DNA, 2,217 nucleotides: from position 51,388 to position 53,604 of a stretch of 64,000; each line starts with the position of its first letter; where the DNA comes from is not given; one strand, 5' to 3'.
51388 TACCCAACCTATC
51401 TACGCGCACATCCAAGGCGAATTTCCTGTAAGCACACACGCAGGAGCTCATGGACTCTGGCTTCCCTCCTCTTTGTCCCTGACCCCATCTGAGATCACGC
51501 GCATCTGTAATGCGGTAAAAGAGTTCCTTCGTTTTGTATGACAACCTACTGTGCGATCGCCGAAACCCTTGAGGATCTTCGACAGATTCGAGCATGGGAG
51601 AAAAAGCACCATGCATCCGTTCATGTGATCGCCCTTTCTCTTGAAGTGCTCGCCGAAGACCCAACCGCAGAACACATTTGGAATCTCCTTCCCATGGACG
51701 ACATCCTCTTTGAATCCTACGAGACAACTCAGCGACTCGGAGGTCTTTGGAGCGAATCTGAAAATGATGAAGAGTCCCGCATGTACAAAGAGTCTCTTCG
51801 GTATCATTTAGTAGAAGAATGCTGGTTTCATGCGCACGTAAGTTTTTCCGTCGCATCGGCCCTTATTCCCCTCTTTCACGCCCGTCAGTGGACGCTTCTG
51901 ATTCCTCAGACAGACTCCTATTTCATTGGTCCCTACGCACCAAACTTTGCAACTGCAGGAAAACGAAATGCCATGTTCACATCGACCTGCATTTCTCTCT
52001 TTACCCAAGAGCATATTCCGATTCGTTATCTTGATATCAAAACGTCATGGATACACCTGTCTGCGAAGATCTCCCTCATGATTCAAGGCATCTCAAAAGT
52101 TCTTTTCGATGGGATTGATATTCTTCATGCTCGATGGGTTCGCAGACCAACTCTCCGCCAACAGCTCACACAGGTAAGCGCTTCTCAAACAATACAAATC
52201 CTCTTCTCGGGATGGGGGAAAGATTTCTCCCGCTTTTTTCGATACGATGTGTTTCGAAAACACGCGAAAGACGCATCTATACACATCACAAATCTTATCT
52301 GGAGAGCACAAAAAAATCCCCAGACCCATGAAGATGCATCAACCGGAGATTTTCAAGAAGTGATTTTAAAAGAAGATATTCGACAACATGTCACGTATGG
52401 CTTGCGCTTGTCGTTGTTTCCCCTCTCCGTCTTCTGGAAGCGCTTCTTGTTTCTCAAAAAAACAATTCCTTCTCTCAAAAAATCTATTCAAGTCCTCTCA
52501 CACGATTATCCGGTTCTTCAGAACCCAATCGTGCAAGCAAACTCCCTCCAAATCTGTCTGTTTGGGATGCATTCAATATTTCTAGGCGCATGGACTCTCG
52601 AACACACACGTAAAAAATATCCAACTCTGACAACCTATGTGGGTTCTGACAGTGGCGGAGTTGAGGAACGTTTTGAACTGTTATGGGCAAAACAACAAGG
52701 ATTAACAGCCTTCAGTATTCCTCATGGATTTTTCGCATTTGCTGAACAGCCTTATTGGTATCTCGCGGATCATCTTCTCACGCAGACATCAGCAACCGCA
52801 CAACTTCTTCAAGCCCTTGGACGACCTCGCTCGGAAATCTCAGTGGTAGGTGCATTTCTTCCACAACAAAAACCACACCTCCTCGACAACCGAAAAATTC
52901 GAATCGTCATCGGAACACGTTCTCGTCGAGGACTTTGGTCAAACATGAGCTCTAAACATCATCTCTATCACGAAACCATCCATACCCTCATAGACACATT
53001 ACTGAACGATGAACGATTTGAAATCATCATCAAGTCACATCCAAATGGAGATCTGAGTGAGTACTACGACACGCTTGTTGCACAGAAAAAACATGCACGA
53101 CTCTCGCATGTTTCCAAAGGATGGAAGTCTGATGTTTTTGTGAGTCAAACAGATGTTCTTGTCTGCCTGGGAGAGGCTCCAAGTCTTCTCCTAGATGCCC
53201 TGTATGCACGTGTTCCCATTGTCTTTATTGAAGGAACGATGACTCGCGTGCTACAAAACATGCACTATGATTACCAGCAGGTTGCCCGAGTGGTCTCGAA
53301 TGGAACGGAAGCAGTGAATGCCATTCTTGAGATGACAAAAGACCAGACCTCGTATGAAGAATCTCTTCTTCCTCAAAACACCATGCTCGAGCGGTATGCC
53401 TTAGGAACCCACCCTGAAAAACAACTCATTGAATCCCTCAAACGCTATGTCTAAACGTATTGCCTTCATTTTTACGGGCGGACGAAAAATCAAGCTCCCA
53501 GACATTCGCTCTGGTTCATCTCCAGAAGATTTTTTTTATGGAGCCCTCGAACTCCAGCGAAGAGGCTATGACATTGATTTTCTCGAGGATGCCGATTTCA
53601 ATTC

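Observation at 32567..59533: A roughly 27 kb methylation-rich glycan locus: ABC-transporter-dependent pathway with seven SAM methyltransferases, a nonulosonic-acid module and a GDP-aminodeoxyhexose module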

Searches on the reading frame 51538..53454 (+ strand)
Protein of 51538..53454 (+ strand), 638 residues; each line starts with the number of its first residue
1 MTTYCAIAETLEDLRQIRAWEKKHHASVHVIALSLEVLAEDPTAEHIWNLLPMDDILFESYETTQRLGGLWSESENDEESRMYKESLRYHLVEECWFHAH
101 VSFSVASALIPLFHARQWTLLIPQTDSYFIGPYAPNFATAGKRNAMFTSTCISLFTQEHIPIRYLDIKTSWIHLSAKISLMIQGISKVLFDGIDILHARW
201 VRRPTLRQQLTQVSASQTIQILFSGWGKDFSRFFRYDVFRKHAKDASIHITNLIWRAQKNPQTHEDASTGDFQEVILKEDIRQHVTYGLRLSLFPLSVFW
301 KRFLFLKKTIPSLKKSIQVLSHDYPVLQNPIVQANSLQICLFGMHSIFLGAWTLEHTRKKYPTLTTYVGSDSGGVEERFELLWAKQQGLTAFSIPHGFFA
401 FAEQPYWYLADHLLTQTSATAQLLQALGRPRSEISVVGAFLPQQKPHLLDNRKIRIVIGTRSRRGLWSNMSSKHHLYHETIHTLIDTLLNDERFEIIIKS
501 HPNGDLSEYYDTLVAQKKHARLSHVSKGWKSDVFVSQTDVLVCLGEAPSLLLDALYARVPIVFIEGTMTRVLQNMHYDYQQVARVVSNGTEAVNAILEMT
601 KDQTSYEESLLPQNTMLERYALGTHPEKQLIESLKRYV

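Call 5: search_protein_families(library=pfam, proteins=[window:51538-53454:+], max_evalue=0.001)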
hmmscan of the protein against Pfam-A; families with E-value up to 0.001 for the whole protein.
window:51538-53454:+ (638 aa): 0 families

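Call 13: search_protein_families(library=ncbifam, proteins=[window:51538-53454:+], max_evalue=0.001)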
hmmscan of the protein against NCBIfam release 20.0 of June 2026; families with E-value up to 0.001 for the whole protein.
window:51538-53454:+ (638 aa): 0 families

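Call 24: search_protein_families(library=pfam, proteins=[window:51538-53454:+], max_evalue=5)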
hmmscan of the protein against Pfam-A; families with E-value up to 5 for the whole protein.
window:51538-53454:+ (638 aa): 1 family
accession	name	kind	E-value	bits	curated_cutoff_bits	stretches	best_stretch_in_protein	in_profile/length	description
PF13579.12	Glyco_trans_4_4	-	0.087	13.6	29.7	1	387-438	109-156/158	Glycosyl transferase 4-like domain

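Call 46: find_homologous_proteins(query=window:51538-53454:+, max_evalue=0.00001)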
Query window:51538-53454:+ (638 aa): 3 proteins with E <= 0.00001 among 8000 candidates.
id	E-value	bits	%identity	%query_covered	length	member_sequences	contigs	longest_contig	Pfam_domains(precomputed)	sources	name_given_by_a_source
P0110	0.0e+0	1332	90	100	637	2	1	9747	-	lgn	-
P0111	0.0e+0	1238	84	100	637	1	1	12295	-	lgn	-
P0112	1.4e-120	422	35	100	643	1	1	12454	-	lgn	-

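Call 58: predict_structure(alignment_id=A3)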
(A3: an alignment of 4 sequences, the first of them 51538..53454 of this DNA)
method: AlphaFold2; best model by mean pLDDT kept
length: 638 residues; sequences in the alignment: 4
mean_pLDDT: 58.4   pTM: 0.50
mean pLDDT of the five models: 58.4, 54.2, 54.0, 43.7, 42.7
residues with pLDDT >= 90: 25; 70-90: 203; 50-70: 164; < 50: 246
segments of 3 or more residues with pLDDT < 50: 126-144, 167-219, 225-295, 370-375, 393-443, 462-473, 570-578, 619-638
pLDDT, mean of each block of 10 residues (from residue 1): 78 81 87 68 78 69 74 63 66 70 86 91 53 29 58 84 64 40 41 40 36 41 43 33 34 30 26 26 25 44 67 80 81 70 61 61 57 51 62 37 26 29 37 30 54 80 39 56 86 86 60 77 76 79 63 72 65 45 79 91 86 62 36 35
secondary structure, 60 per line:
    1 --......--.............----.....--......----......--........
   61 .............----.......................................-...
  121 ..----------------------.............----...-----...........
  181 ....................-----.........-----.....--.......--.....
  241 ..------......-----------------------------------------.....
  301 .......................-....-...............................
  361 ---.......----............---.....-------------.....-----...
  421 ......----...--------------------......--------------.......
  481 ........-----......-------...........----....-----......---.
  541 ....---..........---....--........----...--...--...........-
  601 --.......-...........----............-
elements in order: E3-8 H11-23 E28-32 H35-40 H47-50 H53-73 H78-116 E118-122 H145-157 E162-164 H170-200 H206-214 E220-224 H227-233 H236-242 E249-254 H296-323 H325-328 H330-360 E364-370 H375-386 E390-394 H408-412 H418-426 E454-459 H474-488 E494-499 H507-517 E522-525 H531-536 E540-544 H548-557 E561-564 H567-574 E584-586 H589-599 H603-609 H611-621 H626-637

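Call 60: search_protein_representatives(protein=window:51538-53454:+)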
Query: 638 residues. Proteins with E-value up to 0.001 (for the whole library): 52; up to 1e-10: 37; up to 1e-30: 21. The best 52 are listed.
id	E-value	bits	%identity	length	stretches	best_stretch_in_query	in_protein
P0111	0.0e+00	1238.2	84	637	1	1-638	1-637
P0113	2.2e-134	465.4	38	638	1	2-636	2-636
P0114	6.9e-133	460.5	38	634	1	4-634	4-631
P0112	4.4e-121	421.5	35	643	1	5-637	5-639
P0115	9.3e-112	390.7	34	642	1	4-635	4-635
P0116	7.7e-101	354.7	33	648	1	5-633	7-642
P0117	4.3e-99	348.9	33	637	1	3-632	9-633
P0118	1.4e-97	343.9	33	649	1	4-636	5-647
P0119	3.2e-96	339.4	35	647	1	3-634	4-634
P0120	3.5e-93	329.4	34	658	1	2-634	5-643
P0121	1.0e-80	288.2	31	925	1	4-632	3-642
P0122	2.5e-80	286.9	29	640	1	4-634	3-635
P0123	4.9e-78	279.3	31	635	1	6-634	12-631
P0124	2.5e-75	270.4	32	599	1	30-631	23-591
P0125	7.7e-74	265.5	29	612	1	6-608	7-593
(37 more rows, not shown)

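Call 62: search_protein_families(library=pfam, alignment_id=A4, max_evalue=0.01)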
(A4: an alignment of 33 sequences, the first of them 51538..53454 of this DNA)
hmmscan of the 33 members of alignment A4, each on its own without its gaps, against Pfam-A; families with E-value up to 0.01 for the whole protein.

A. member 1, window:51538-53454:+ (638 aa): 0 families

B. families by the number of members that match (of 33 scanned): 2 families
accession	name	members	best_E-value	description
PF13439.12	Glyco_transf_4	2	6.5e-05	Glycosyltransferase Family 4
PF13692.12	Glyco_trans_1_4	1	0.0043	Glycosyl transferases group 1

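Call 63: fold_search(model_id=the predicted structure, library=pdb)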
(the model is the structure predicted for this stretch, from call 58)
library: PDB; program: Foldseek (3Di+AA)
matches with E <= 10: 1152; with E <= 0.001: 61
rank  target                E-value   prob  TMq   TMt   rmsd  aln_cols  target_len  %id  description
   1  4rif_B                1.0e-05  1.00  0.22  0.34  11.5       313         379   17  Landomycin Glycosyltransferase LanGT2, carbasugar substrate complex (released 2015-01-28)
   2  4rif_A                1.2e-05  1.00  0.22  0.34  11.1       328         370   15  Landomycin Glycosyltransferase LanGT2, carbasugar substrate complex (released 2015-01-28)
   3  3beo_A                1.4e-05  1.00  0.24  0.37  10.2       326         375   11  A Structural Basis for the allosteric regulation of non-hydrolyzing UDP-GlcNAc 2-epimerases (released 2008-02-19)
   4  1f6d_B                1.9e-05  1.00  0.28  0.43  12.5       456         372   11  THE STRUCTURE OF UDP-N-ACETYLGLUCOSAMINE 2-EPIMERASE FROM E. COLI. (released 2000-12-13)
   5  1f6d_A                4.0e-05  1.00  0.25  0.40  10.4       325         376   14  THE STRUCTURE OF UDP-N-ACETYLGLUCOSAMINE 2-EPIMERASE FROM E. COLI. (released 2000-12-13)
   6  5enz_A                4.0e-05  1.00  0.29  0.45  12.3       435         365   10  S. aureus MnaA-UDP co-structure (released 2016-04-27)
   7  8sxw_A                4.0e-05  1.00  0.29  0.46  13.2       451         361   11  X-ray crystal structure of UDP- 2,3-diacetamido-2,3-dideoxy-glucuronic acid-2-epimerase from Thermus thermophilus stra (released 2023-09-13)
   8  6kqi                  4.3e-05  1.00  0.20  0.26  13.7       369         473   12  Structure of an allosteric modulator bound to the CB1 cannabinoid receptor (released 2019-10-23)
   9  2bfw                  5.6e-05  1.00  0.19  0.53  11.6       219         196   12  Structure of the C domain of glycogen synthase from Pyrococcus abyssi (released 2005-11-28)
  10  4x7p_A                6.6e-05  1.00  0.26  0.32  11.0       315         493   14  Crystal structure of apo S. aureus TarM (released 2015-02-18)
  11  6tpk                  7.4e-05  1.00  0.22  0.29  12.9       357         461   11  Crystal structure of the human oxytocin receptor (released 2020-08-05)
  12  5enz_B                8.2e-05  1.00  0.27  0.42  12.6       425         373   10  S. aureus MnaA-UDP co-structure (released 2016-04-27)
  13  3d0r_B                8.2e-05  1.00  0.24  0.36  12.4       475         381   10  Crystal structure of calG3 from Micromonospora echinospora determined in space group P2(1) (released 2008-06-24)
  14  8ahe_A                9.2e-05  1.00  0.30  0.47  11.4       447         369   10  PAC-FragmentDEL: Photoactivated covalent capture of DNA encoded fragments for hit discovery (released 2022-09-14)
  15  1v4v_A                9.7e-05  1.00  0.26  0.40  13.6       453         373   12  Crystal Structure Of UDP-N-Acetylglucosamine 2-Epimerase From Thermus Thermophilus HB8 (released 2003-12-02)
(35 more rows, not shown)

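Call 64: find_encoding_contigs(protein=P0112, flank=10000, max_places=2)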
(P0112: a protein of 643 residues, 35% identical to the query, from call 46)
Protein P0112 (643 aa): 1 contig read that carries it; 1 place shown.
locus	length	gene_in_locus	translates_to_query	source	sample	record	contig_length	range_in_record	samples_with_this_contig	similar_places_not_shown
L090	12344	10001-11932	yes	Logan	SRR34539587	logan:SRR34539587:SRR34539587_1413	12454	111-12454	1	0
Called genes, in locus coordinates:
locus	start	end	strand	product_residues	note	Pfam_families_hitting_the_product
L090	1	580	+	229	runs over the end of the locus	?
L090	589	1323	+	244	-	PF02348:CTP_transf_3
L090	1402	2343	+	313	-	PF00389:2-Hacid_dh, PF02826:2-Hacid_dh_C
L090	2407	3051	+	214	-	PF00535:Glycos_transf_2, PF10111:Glyco_tranf_2_2, PF13641:Glyco_tranf_2_3 (weak)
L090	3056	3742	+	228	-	PF02353:CMAS (weak), PF13489:Methyltransf_23, PF05175:MTS (weak), PF13649:Methyltransf_25, PF13847:Methyltransf_31, PF08241:Methyltransf_11, PF08242:Methyltransf_12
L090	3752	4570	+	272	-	-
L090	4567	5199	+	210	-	PF00908:dTDP_sugar_isom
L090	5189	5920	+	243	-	PF01370:Epimerase, PF04321:RmlD_sub_bind, PF02719:Polysacc_synt_2, PF16363:GDP_Man_Dehyd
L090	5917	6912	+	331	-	PF01073:3Beta_HSD (weak), PF01370:Epimerase, PF04321:RmlD_sub_bind, PF16363:GDP_Man_Dehyd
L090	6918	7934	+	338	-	PF04321:RmlD_sub_bind, PF01370:Epimerase, PF02719:Polysacc_synt_2, PF16363:GDP_Man_Dehyd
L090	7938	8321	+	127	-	-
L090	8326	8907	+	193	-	PF08241:Methyltransf_11, PF13649:Methyltransf_25 (weak)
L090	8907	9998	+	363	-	PF01041:DegT_DnrJ_EryC1, PF00266:Aminotran_5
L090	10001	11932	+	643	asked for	-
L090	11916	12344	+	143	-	?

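Call 65: find_encoding_contigs(protein=P0113, flank=10000, max_places=2)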
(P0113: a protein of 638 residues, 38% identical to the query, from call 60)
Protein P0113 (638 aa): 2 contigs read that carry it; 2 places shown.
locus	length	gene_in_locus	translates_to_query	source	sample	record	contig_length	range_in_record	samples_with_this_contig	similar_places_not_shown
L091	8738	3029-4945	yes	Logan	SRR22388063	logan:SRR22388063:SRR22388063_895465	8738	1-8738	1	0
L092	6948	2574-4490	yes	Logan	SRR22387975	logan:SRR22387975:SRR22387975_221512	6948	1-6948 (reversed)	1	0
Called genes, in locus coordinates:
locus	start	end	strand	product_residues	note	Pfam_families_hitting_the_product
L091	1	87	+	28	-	?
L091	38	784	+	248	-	PF13578:Methyltransf_24, PF05711:TylF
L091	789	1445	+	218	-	PF00535:Glycos_transf_2, PF10111:Glyco_tranf_2_2 (weak)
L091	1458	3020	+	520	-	PF05175:MTS (faint), PF01209:Ubie_methyltran (weak), PF02353:CMAS (weak), PF13489:Methyltransf_23, PF13847:Methyltransf_31, PF08241:Methyltransf_11, PF08242:Methyltransf_12, PF13649:Methyltransf_25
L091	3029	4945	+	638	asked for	-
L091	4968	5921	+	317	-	PF01370:Epimerase, PF04321:RmlD_sub_bind, PF16363:GDP_Man_Dehyd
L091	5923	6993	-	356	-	PF13692:Glyco_trans_1_4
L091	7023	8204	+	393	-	-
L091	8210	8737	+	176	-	?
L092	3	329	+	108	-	?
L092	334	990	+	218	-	PF00535:Glycos_transf_2, PF10111:Glyco_tranf_2_2 (weak)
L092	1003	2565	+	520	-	PF05175:MTS (faint), PF01209:Ubie_methyltran (weak), PF02353:CMAS (weak), PF13489:Methyltransf_23, PF13847:Methyltransf_31, PF08241:Methyltransf_11, PF08242:Methyltransf_12, PF13649:Methyltransf_25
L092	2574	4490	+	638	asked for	-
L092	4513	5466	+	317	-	PF01370:Epimerase, PF04321:RmlD_sub_bind, PF16363:GDP_Man_Dehyd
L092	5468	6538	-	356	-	PF13692:Glyco_trans_1_4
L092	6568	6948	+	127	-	?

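Call 84: predict_structure(alignment_id=A4)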
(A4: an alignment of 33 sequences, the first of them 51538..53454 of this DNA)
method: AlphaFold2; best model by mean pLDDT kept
length: 638 residues; sequences in the alignment: 33
mean_pLDDT: 93.2   pTM: 0.93
mean pLDDT of the five models: 93.2, 92.2, 92.1, 92.0, 91.4
residues with pLDDT >= 90: 532; 70-90: 95; 50-70: 11; < 50: 0
segments of 3 or more residues with pLDDT < 50: none
pLDDT, mean of each block of 10 residues (from residue 1): 92 97 96 97 97 98 96 91 96 96 98 97 93 91 93 97 94 93 95 95 93 80 94 92 92 92 64 92 93 94 96 96 96 97 97 96 95 93 97 90 90 94 93 94 77 93 93 97 98 97 93 97 95 92 93 92 96 86 93 98 94 87 90 89
secondary structure, 60 per line:
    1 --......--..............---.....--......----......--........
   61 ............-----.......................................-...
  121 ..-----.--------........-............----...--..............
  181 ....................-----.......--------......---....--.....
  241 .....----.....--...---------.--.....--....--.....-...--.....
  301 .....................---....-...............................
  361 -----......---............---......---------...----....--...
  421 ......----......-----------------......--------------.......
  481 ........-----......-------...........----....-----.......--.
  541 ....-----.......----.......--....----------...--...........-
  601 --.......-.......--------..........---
elements in order: E3-8 H11-24 E28-32 H35-40 H47-50 H53-72 H78-116 E118-122 H137-143 H146-157 E162-164 H167-200 H206-212 E221-226 H230-233 H236-245 E250-254 E272-276 E279-282 E285-289 H296-321 H325-328 H330-360 E366-371 H375-386 E390-395 E412-415 H418-426 E434-436 E454-459 H474-488 E494-499 H507-517 E522-525 H531-537 E540-544 H550-556 E561-564 H570-573 E584-586 H589-599 H603-609 H611-617 H626-635

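Call 87: fold_search(model_id=the predicted structure, library=pdb)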
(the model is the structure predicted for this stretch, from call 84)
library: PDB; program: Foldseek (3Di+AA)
matches with E <= 10: 1460; with E <= 0.001: 281
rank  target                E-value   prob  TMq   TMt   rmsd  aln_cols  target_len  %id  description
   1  7vz6_H                1.4e-09  1.00  0.35  0.56   8.9       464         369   11  The crystal structure of Non-hydrolyzing UDPGlcNAc 2-epimerase in complex with UDP-glucose (released 2022-11-16)
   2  7vz6_G                2.1e-09  1.00  0.35  0.56   8.8       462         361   11  The crystal structure of Non-hydrolyzing UDPGlcNAc 2-epimerase in complex with UDP-glucose (released 2022-11-16)
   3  7vz6_E                2.9e-09  1.00  0.34  0.55   9.4       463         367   10  The crystal structure of Non-hydrolyzing UDPGlcNAc 2-epimerase in complex with UDP-glucose (released 2022-11-16)
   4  3ot5_B                3.6e-09  1.00  0.39  0.60   7.3       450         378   11  2.2 Angstrom Resolution Crystal Structure of putative UDP-N-acetylglucosamine 2-epimerase from Listeria monocytogenes (released 2010-09-22)
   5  7vza_G                4.9e-09  1.00  0.34  0.56   9.3       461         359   11  The crystal structure of Non-hydrolyzing UDPGlcNAc 2-epimerase in complex with UDP (released 2022-11-16)
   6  5enz_B                6.1e-09  1.00  0.34  0.54   9.6       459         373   10  S. aureus MnaA-UDP co-structure (released 2016-04-27)
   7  3beo_A                6.7e-09  1.00  0.35  0.53   7.9       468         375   10  A Structural Basis for the allosteric regulation of non-hydrolyzing UDP-GlcNAc 2-epimerases (released 2008-02-19)
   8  7vz6_A                8.3e-09  1.00  0.37  0.58   7.6       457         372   10  The crystal structure of Non-hydrolyzing UDPGlcNAc 2-epimerase in complex with UDP-glucose (released 2022-11-16)
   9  3ot5_A                1.1e-08  1.00  0.37  0.59   8.4       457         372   11  2.2 Angstrom Resolution Crystal Structure of putative UDP-N-acetylglucosamine 2-epimerase from Listeria monocytogenes (released 2010-09-22)
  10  7vz6_D                1.2e-08  1.00  0.37  0.60   7.3       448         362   10  The crystal structure of Non-hydrolyzing UDPGlcNAc 2-epimerase in complex with UDP-glucose (released 2022-11-16)
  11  3ot5_C                1.3e-08  1.00  0.39  0.61   7.3       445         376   11  2.2 Angstrom Resolution Crystal Structure of putative UDP-N-acetylglucosamine 2-epimerase from Listeria monocytogenes (released 2010-09-22)
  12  7vz6_C                1.4e-08  1.00  0.35  0.58   8.6       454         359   11  The crystal structure of Non-hydrolyzing UDPGlcNAc 2-epimerase in complex with UDP-glucose (released 2022-11-16)
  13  7vz6_B                1.7e-08  1.00  0.35  0.56   8.2       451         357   11  The crystal structure of Non-hydrolyzing UDPGlcNAc 2-epimerase in complex with UDP-glucose (released 2022-11-16)
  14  7vza_C                1.9e-08  1.00  0.34  0.57   9.1       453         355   10  The crystal structure of Non-hydrolyzing UDPGlcNAc 2-epimerase in complex with UDP (released 2022-11-16)
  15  1f6d_C                1.9e-08  1.00  0.35  0.55   7.9       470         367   11  THE STRUCTURE OF UDP-N-ACETYLGLUCOSAMINE 2-EPIMERASE FROM E. COLI. (released 2000-12-13)
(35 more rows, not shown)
